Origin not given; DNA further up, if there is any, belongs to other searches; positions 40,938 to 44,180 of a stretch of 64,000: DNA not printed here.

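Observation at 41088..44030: Rhamnose-precursor enzyme fused to a peptidoglycan-hydrolase module (RfbD-TM-LysM-G5-M23)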

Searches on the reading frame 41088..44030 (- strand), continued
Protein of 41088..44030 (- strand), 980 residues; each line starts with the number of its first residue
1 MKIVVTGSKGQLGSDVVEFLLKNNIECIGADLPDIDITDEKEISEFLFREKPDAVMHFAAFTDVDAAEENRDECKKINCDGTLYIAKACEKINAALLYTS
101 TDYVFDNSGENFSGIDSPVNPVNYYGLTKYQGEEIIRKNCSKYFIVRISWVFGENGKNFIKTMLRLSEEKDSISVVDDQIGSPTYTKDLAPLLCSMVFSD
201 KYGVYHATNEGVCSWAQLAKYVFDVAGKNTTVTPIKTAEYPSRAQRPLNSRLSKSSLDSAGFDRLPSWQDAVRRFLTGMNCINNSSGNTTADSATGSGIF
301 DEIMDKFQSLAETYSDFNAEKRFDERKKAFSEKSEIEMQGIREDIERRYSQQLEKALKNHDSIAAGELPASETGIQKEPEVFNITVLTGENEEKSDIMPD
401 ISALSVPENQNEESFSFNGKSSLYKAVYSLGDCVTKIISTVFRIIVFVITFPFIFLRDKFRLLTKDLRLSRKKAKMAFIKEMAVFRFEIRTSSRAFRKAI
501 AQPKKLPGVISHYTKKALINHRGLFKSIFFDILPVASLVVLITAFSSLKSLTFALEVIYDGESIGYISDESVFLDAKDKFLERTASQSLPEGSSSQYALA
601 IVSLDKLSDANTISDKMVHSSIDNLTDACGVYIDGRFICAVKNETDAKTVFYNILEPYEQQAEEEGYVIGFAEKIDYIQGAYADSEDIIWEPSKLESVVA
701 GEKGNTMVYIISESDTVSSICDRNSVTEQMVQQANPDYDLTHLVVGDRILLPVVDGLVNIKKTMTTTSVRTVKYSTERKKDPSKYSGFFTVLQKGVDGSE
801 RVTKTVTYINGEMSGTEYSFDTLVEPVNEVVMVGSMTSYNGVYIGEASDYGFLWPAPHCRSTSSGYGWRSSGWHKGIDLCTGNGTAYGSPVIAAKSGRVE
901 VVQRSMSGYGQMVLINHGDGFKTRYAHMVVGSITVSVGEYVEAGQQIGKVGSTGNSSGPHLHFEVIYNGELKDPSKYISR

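Call 5: find_homologous_proteins(query=window:41088-44030:-, max_evalue=1e-10)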
Query window:41088-44030:- (980 aa): 176 proteins with E <= 1e-10 among 8000 candidates; the best 120 are listed.
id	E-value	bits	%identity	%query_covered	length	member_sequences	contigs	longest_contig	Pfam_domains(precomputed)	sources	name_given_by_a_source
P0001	0.0e+0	2211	100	100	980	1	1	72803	PF01551.30,PF04321.24,PF16363.12,PF02719.22,PF01073.26,PF07501.18,PF07993.19,PF01370.28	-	-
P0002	5.5e-207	708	49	69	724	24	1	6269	PF01551.30,PF07501.18,PF01476.27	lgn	-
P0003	3.6e-206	705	50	69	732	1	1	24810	PF01551.30,PF07501.18,PF01476.27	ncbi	-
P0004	8.5e-205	701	47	71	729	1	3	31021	PF01551.30,PF07501.18,PF01476.27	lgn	-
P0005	4.0e-204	698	48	71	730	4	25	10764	PF01551.30,PF07501.18,PF01476.27,PF23473.2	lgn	-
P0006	1.4e-197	677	47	72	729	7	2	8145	PF01551.30,PF07501.18,PF01476.27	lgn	-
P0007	5.5e-193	661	46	70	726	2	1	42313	PF01551.30,PF07501.18,PF01476.27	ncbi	-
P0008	1.1e-190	654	45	71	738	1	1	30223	PF01551.30,PF07501.18,PF01476.27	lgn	-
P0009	6.7e-184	631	45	71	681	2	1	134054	PF01551.30,PF07501.18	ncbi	-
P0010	2.5e-181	623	46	71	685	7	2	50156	PF01551.30,PF07501.18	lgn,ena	-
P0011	1.7e-179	617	45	69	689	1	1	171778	PF01551.30,PF07501.18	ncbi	-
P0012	5.1e-176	605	45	71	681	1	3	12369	PF01551.30,PF07501.18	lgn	-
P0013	2.3e-130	454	47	28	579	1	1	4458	PF01113.27,PF04321.24,PF16363.12,PF02719.22,PF01073.26,PF07993.19,PF13460.13,PF01370.28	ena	-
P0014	3.1e-96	341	54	28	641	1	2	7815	PF04321.24,PF16363.12,PF02719.22,PF01073.26,PF07993.19,PF13460.13,PF00106.32,PF03435.25,PF01370.28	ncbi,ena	-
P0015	4.8e-92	327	54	28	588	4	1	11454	PF04321.24,PF13641.13,PF16363.12,PF02719.22,PF01073.26,PF07993.19,PF00535.33,PF01370.28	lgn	-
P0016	5.8e-92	327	55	28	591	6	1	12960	PF04321.24,PF16363.12,PF02719.22,PF01370.28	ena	-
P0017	7.6e-91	323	56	28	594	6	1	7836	PF04321.24,PF16363.12,PF02719.22,PF07993.19,PF00535.33,PF01370.28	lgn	-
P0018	1.1e-90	323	53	28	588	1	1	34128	PF04321.24,PF16363.12,PF02719.22,PF07993.19,PF00535.33,PF01370.28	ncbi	-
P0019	1.2e-90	323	52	29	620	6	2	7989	PF04321.24,PF16363.12,PF02719.22,PF01073.26,PF07993.19,PF13460.13,PF01370.28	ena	-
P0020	2.0e-90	322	54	28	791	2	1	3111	PF01943.23,PF04321.24,PF16363.12,PF02719.22,PF07993.19,PF13440.12,PF01370.28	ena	-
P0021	4.0e-90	321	53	28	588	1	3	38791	PF04321.24,PF13641.13,PF16363.12,PF02719.22,PF01073.26,PF07993.19,PF00535.33,PF01370.28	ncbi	-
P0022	1.9e-89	319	53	28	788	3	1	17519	PF01943.23,PF04321.24,PF16363.12,PF02719.22,PF01073.26,PF07993.19,PF01370.28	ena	-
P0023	4.3e-89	318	53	28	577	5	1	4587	PF04321.24,PF16363.12,PF02719.22,PF05368.20,PF01073.26,PF07993.19,PF13460.13,PF01370.28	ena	-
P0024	5.8e-89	317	52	28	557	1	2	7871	PF01113.27,PF04321.24,PF16363.12,PF02719.22,PF01073.26,PF07993.19,PF13460.13,PF01370.28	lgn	-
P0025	7.3e-89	317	53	28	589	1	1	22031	PF04321.24,PF13641.13,PF16363.12,PF02719.22,PF01073.26,PF07993.19,PF00535.33,PF01370.28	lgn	-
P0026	2.2e-88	315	53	28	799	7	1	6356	PF01943.23,PF04321.24,PF16363.12,PF02719.22,PF01073.26,PF01370.28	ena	-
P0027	3.4e-88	315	53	28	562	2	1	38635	PF04321.24,PF16363.12,PF02719.22,PF01073.26,PF07993.19,PF01370.28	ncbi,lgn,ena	-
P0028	5.0e-88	314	52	28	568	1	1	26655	PF04321.24,PF16363.12,PF02719.22,PF01073.26,PF07993.19,PF00106.32,PF01370.28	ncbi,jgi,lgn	jgi:dTDP-6-deoxy-L-talose 4-dehydrogenase (NAD+)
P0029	6.5e-88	314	53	28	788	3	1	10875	PF01943.23,PF04321.24,PF16363.12,PF02719.22,PF01073.26,PF07993.19,PF01370.28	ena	-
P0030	8.2e-88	313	51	28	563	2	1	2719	PF04321.24,PF16363.12,PF02719.22,PF01073.26,PF07993.19,PF01370.28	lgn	-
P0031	8.5e-88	313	52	28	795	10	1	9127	PF01943.23,PF04321.24,PF16363.12,PF02719.22,PF01073.26,PF07993.19,PF13440.12,PF01370.28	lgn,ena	-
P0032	1.2e-87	313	53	28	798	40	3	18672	PF01943.23,PF04321.24,PF16363.12,PF02719.22,PF07993.19,PF13440.12,PF01370.28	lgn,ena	-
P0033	1.3e-87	313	54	28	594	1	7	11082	PF04321.24,PF13641.13,PF16363.12,PF02719.22,PF07993.19,PF00535.33,PF01370.28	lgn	-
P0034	1.5e-87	313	54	28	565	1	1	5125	PF04321.24,PF16363.12,PF02719.22,PF05368.20,PF01073.26,PF07993.19,PF13460.13,PF01370.28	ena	-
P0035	5.3e-87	311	50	28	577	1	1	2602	PF04321.24,PF16363.12,PF02719.22,PF05368.20,PF01073.26,PF07993.19,PF13460.13,PF01370.28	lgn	-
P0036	1.0e-86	310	51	28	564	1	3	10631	PF01113.27,PF04321.24,PF16363.12,PF02719.22,PF05368.20,PF01073.26,PF07993.19,PF13460.13,PF01370.28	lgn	-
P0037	1.1e-86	310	52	28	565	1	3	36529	PF04321.24,PF16363.12,PF02719.22,PF01073.26,PF07993.19,PF00106.32,PF01370.28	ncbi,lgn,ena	-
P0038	1.3e-86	309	51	28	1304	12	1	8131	PF10131.16,PF04321.24,PF16363.12,PF02719.22,PF01073.26,PF07993.19,PF01370.28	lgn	-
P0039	1.3e-86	309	54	28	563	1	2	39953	PF04321.24,PF16363.12,PF02719.22,PF01073.26,PF07993.19,PF13460.13,PF00106.32,PF01370.28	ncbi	-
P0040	1.9e-86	309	53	28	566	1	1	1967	PF04321.24,PF16363.12,PF02719.22,PF01073.26,PF07993.19,PF00106.32,PF01370.28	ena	-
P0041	2.0e-86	309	52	28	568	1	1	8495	PF01113.27,PF04321.24,PF16363.12,PF02719.22,PF01073.26,PF07993.19,PF00106.32,PF01370.28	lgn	-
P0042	8.8e-86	307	53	28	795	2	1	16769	PF01943.23,PF04321.24,PF16363.12,PF02719.22,PF01073.26,PF07993.19,PF01370.28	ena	-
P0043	9.5e-86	307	52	28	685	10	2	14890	PF04321.24,PF16363.12,PF02719.22,PF01073.26,PF00984.25,PF07993.19,PF01210.30,PF03721.21,PF03720.23,PF01370.28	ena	-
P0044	1.5e-85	306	51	28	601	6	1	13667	PF04321.24,PF13641.13,PF16363.12,PF02719.22,PF01073.26,PF07993.19,PF00535.33,PF01370.28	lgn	-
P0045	1.9e-85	306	52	28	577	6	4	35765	PF04321.24,PF16363.12,PF02719.22,PF05368.20,PF01073.26,PF07993.19,PF13460.13,PF01370.28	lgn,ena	-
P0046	4.1e-85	304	51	28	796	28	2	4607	PF01943.23,PF04321.24,PF16363.12,PF02719.22,PF01370.28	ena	-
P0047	5.2e-85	304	47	31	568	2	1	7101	PF04321.24,PF16363.12,PF02719.22,PF05368.20,PF01073.26,PF07993.19,PF00106.32,PF01370.28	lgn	-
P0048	5.5e-85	304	52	28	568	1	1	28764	PF04321.24,PF16363.12,PF02719.22,PF01073.26,PF07993.19,PF13460.13,PF01370.28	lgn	-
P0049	3.4e-84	301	53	28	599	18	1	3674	PF04321.24,PF16363.12,PF02719.22,PF01073.26,PF07993.19,PF00535.33,PF01370.28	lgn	-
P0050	3.6e-84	301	50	28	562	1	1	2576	PF04321.24,PF16363.12,PF02719.22,PF01073.26,PF07993.19,PF13460.13,PF01370.28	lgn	-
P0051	6.7e-84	300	52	28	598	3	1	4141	PF04321.24,PF16363.12,PF02719.22,PF01073.26,PF07993.19,PF00535.33,PF01370.28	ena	-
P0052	7.2e-84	300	50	28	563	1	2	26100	PF04321.24,PF16363.12,PF02719.22,PF05368.20,PF01073.26,PF07993.19,PF13460.13,PF00106.32,PF01370.28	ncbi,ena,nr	ncbi:MAG: dTDP-4-dehydrorhamnose reductase [Acholeplasmatales bacterium]|nr:dTDP-4-dehydrorhamnose r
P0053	9.7e-84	300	51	28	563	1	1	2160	PF04321.24,PF16363.12,PF02719.22,PF01073.26,PF07993.19,PF00106.32,PF01370.28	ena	-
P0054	1.1e-83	300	52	28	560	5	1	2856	PF01113.27,PF04321.24,PF16363.12,PF02719.22,PF05368.20,PF01073.26,PF07993.19,PF13460.13,PF00106.32,PF01370.28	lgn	-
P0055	2.3e-83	299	51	29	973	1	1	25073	PF04321.24,PF16363.12,PF02719.22,PF01073.26,PF07993.19,PF22674.3,PF01370.28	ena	-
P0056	7.2e-83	297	49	28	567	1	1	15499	PF01113.27,PF04321.24,PF16363.12,PF02719.22,PF01073.26,PF07993.19,PF00106.32,PF01370.28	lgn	-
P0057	7.7e-83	297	51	28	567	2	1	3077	PF04321.24,PF16363.12,PF02719.22,PF01073.26,PF07993.19,PF00106.32,PF01370.28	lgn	-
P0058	7.9e-83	297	52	28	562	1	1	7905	PF04321.24,PF16363.12,PF02719.22,PF01073.26,PF07993.19,PF00106.32,PF01370.28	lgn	-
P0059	8.5e-83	297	52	29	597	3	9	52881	PF04321.24,PF13641.13,PF16363.12,PF02719.22,PF07993.19,PF00535.33,PF01370.28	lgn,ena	-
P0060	1.4e-82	296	51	28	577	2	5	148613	PF01113.27,PF04321.24,PF16363.12,PF02719.22,PF01073.26,PF07993.19,PF00106.32,PF01370.28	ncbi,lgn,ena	-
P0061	3.2e-82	295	50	28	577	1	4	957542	PF01113.27,PF04321.24,PF16363.12,PF02719.22,PF01073.26,PF07993.19,PF13460.13,PF01370.28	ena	-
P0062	3.8e-82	295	51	28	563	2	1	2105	PF04321.24,PF16363.12,PF02719.22,PF01073.26,PF07993.19,PF01370.28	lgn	-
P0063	3.8e-82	295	50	29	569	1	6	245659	PF04321.24,PF16363.12,PF02719.22,PF01073.26,PF07993.19,PF00106.32,PF01370.28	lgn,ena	-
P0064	6.1e-82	294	49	28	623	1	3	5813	PF04321.24,PF16363.12,PF02719.22,PF01073.26,PF07993.19,PF13460.13,PF01370.28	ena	-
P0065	6.4e-82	294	53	26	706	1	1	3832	PF04321.24,PF16363.12,PF02719.22,PF01073.26,PF00005.34,PF07993.19,PF01370.28,PF13304.13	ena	-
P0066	7.9e-82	294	50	28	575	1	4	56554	PF01113.27,PF04321.24,PF16363.12,PF02719.22,PF01073.26,PF07993.19,PF01370.28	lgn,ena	-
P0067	1.5e-81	293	49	28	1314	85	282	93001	PF10131.16,PF04321.24,PF16363.12,PF02719.22,PF01073.26,PF07993.19,PF01370.28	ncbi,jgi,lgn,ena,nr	ncbi:MAG: dTDP-4-dehydrorhamnose reductase [Lachnospiraceae bacterium]|jgi:dTDP-4-dehydrorhamnose re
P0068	1.8e-81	292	52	28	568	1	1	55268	PF04321.24,PF16363.12,PF02719.22,PF01073.26,PF07993.19,PF01370.28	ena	-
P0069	1.9e-81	292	45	34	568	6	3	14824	PF04321.24,PF16363.12,PF02719.22,PF01073.26,PF07993.19,PF00106.32,PF01370.28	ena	-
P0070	3.0e-81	292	49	28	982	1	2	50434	PF04321.24,PF16363.12,PF02719.22,PF01073.26,PF07993.19,PF00908.24,PF01370.28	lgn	-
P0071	4.7e-81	291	48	28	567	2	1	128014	PF04321.24,PF16363.12,PF02719.22,PF01073.26,PF07993.19,PF00106.32,PF01370.28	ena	-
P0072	6.6e-81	291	51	28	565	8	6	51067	PF04321.24,PF16363.12,PF02719.22,PF05368.20,PF01073.26,PF07993.19,PF01370.28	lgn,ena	-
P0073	7.7e-81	290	50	28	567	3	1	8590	PF04321.24,PF16363.12,PF02719.22,PF01073.26,PF07993.19,PF01370.28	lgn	-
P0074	7.8e-81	290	50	28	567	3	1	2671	PF04321.24,PF16363.12,PF02719.22,PF01073.26,PF07993.19,PF01370.28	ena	-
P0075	9.9e-81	290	49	28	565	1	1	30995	PF04321.24,PF16363.12,PF02719.22,PF01073.26,PF07993.19,PF00106.32,PF01370.28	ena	-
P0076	1.4e-80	290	50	28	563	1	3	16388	PF04321.24,PF16363.12,PF02719.22,PF01073.26,PF07993.19,PF01370.28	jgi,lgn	-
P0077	7.4e-80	287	39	42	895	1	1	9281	PF04321.24,PF13641.13,PF16363.12,PF02719.22,PF01073.26,PF07993.19,PF00535.33,PF01370.28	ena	-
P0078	1.2e-79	286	50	28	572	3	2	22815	PF08659.17,PF04321.24,PF16363.12,PF02719.22,PF05368.20,PF01073.26,PF07993.19,PF13460.13,PF00106.32,PF01370.28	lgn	-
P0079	2.5e-79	285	42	36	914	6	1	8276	PF04321.24,PF16363.12,PF02719.22,PF01073.26,PF07993.19,PF01370.28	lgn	-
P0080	2.8e-79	285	51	28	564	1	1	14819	PF04321.24,PF16363.12,PF02719.22,PF01073.26,PF07993.19,PF00106.32,PF01370.28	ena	-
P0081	4.1e-79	285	51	28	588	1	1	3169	PF00483.30,PF04321.24,PF16363.12,PF02719.22,PF01073.26,PF07993.19,PF12804.14,PF01370.28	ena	-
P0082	5.8e-79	284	50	28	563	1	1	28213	PF04321.24,PF16363.12,PF02719.22,PF01073.26,PF07993.19,PF01370.28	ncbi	-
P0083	6.9e-79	284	51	28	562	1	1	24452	PF04321.24,PF16363.12,PF02719.22,PF01073.26,PF07993.19,PF01370.28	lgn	-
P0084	7.1e-79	284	50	28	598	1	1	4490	PF10111.15,PF04321.24,PF13641.13,PF16363.12,PF02719.22,PF01073.26,PF07993.19,PF00535.33,PF01370.28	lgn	-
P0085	8.4e-79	284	51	28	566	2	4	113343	PF08659.17,PF04321.24,PF16363.12,PF02719.22,PF05368.20,PF01073.26,PF07993.19,PF13460.13,PF00106.32,PF01370.28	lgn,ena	-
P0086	1.3e-78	283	49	28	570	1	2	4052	PF04321.24,PF16363.12,PF02719.22,PF01073.26,PF07993.19,PF01370.28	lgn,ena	-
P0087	5.2e-78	281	51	28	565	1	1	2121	PF04321.24,PF16363.12,PF02719.22,PF01073.26,PF07993.19,PF01370.28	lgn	-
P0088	7.3e-78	280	50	28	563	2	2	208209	PF04321.24,PF16363.12,PF02719.22,PF01073.26,PF07993.19,PF00106.32,PF01370.28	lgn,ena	-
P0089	7.4e-78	280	48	28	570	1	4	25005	PF04321.24,PF16363.12,PF02719.22,PF01073.26,PF07993.19,PF00106.32,PF01370.28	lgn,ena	-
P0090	2.8e-77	279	48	28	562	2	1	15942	PF04321.24,PF16363.12,PF02719.22,PF01073.26,PF07993.19,PF13460.13,PF01370.28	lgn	-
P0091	1.1e-76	277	47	28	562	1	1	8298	PF04321.24,PF16363.12,PF02719.22,PF01073.26,PF07993.19,PF13460.13,PF01370.28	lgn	-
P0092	1.3e-76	276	49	28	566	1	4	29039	PF04321.24,PF16363.12,PF02719.22,PF05368.20,PF01073.26,PF07993.19,PF00106.32,PF03721.21,PF01370.28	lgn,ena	-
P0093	1.7e-76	276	49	28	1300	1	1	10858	PF10131.16,PF04321.24,PF16363.12,PF02719.22,PF01073.26,PF07993.19,PF01370.28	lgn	-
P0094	2.5e-76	275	49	28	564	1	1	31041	PF04321.24,PF16363.12,PF02719.22,PF01073.26,PF07993.19,PF01370.28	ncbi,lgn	-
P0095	4.2e-76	275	50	28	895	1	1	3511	PF04321.24,PF13641.13,PF16363.12,PF02719.22,PF01073.26,PF07993.19,PF00535.33,PF01370.28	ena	-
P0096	4.3e-76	275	49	28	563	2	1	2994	PF04321.24,PF16363.12,PF02719.22,PF01073.26,PF07993.19,PF13460.13,PF01370.28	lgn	-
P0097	9.2e-76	274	50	28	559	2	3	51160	PF08659.17,PF04321.24,PF16363.12,PF02719.22,PF05368.20,PF01073.26,PF07993.19,PF13460.13,PF01370.28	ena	-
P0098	1.1e-75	273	39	36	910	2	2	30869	PF04321.24,PF16363.12,PF13524.13,PF01370.28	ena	-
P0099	1.2e-75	273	49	28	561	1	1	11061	PF04321.24,PF16363.12,PF02719.22,PF01073.26,PF07993.19,PF00106.32,PF01370.28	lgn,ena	-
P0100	7.5e-75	271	49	28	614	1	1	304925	PF04321.24,PF16363.12,PF02719.22,PF01073.26,PF07993.19,PF13460.13,PF00106.32,PF01370.28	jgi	jgi:dTDP-4-dehydrorhamnose reductase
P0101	1.4e-74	270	49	28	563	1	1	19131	PF08659.17,PF04321.24,PF16363.12,PF02719.22,PF01073.26,PF07993.19,PF00106.32,PF01370.28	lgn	-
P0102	1.8e-74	269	48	28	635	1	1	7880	PF08659.17,PF04321.24,PF16363.12,PF02719.22,PF01073.26,PF07993.19,PF13460.13,PF01370.28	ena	-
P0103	9.0e-74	267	48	28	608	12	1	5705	PF01113.27,PF04321.24,PF16363.12,PF02719.22,PF01073.26,PF07993.19,PF13460.13,PF01370.28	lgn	-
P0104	1.3e-73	266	48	28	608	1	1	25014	PF04321.24,PF16363.12,PF02719.22,PF01073.26,PF07993.19,PF13460.13,PF01370.28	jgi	jgi:dTDP-4-dehydrorhamnose reductase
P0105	1.9e-73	266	44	32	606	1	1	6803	PF04321.24,PF16363.12,PF02719.22,PF01073.26,PF07993.19,PF00535.33,PF01370.28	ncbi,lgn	-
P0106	6.3e-73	264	48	28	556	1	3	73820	PF08659.17,PF04321.24,PF16363.12,PF02719.22,PF05368.20,PF01073.26,PF07993.19,PF13460.13,PF00106.32,PF01370.28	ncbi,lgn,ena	-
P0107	8.1e-73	264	48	28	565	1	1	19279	PF04321.24,PF16363.12,PF02719.22,PF01073.26,PF07993.19,PF01370.28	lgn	-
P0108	5.3e-72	261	49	28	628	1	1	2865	PF04321.24,PF16363.12,PF02719.22,PF01073.26,PF07993.19,PF13460.13,PF00106.32,PF01370.28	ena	-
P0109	6.1e-72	261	49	28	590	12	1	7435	PF08659.17,PF04321.24,PF16363.12,PF02719.22,PF05368.20,PF01073.26,PF07993.19,PF13460.13,PF01370.28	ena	-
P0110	1.1e-71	260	48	28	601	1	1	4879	PF04321.24,PF16363.12,PF02719.22,PF01073.26,PF07993.19,PF01370.28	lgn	-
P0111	1.5e-71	260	49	28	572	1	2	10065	PF08659.17,PF04321.24,PF16363.12,PF02719.22,PF05368.20,PF01073.26,PF07993.19,PF13460.13,PF00106.32,PF01370.28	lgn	-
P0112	8.9e-71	257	47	28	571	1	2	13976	PF04321.24,PF16363.12,PF02719.22,PF01073.26,PF07993.19,PF01370.28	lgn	-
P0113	1.3e-70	256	46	28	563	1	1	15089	PF04321.24,PF16363.12,PF02719.22,PF01073.26,PF07993.19,PF00106.32,PF01370.28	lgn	-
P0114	1.4e-70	256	47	28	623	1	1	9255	PF10111.15,PF04321.24,PF13641.13,PF16363.12,PF02719.22,PF01073.26,PF07993.19,PF00535.33,PF01370.28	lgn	-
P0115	5.2e-70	255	48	28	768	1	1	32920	PF04321.24,PF00534.27,PF16363.12,PF02719.22,PF01073.26,PF13524.13,PF07993.19,PF16994.12,PF13460.13,PF01370.28,PF13692.13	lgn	-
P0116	1.2e-69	253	48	28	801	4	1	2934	PF01943.23,PF04321.24,PF16363.12,PF02719.22,PF07993.19,PF13460.13,PF13440.12,PF03023.20,PF01370.28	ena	-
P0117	2.3e-69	252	50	25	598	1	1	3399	PF04321.24,PF16363.12,PF02719.22,PF01073.26,PF07993.19,PF13460.13,PF01370.28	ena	-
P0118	2.9e-69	252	44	28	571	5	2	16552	PF01113.27,PF04321.24,PF16363.12,PF02719.22,PF01073.26,PF07993.19,PF01370.28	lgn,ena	-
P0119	9.1e-69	250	55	22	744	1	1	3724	PF04321.24,PF16363.12,PF07993.19,PF01370.28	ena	-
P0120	4.6e-68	248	46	28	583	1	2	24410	PF08659.17,PF04321.24,PF16363.12,PF02719.22,PF05368.20,PF01073.26,PF07993.19,PF13460.13,PF00106.32,PF01370.28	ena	-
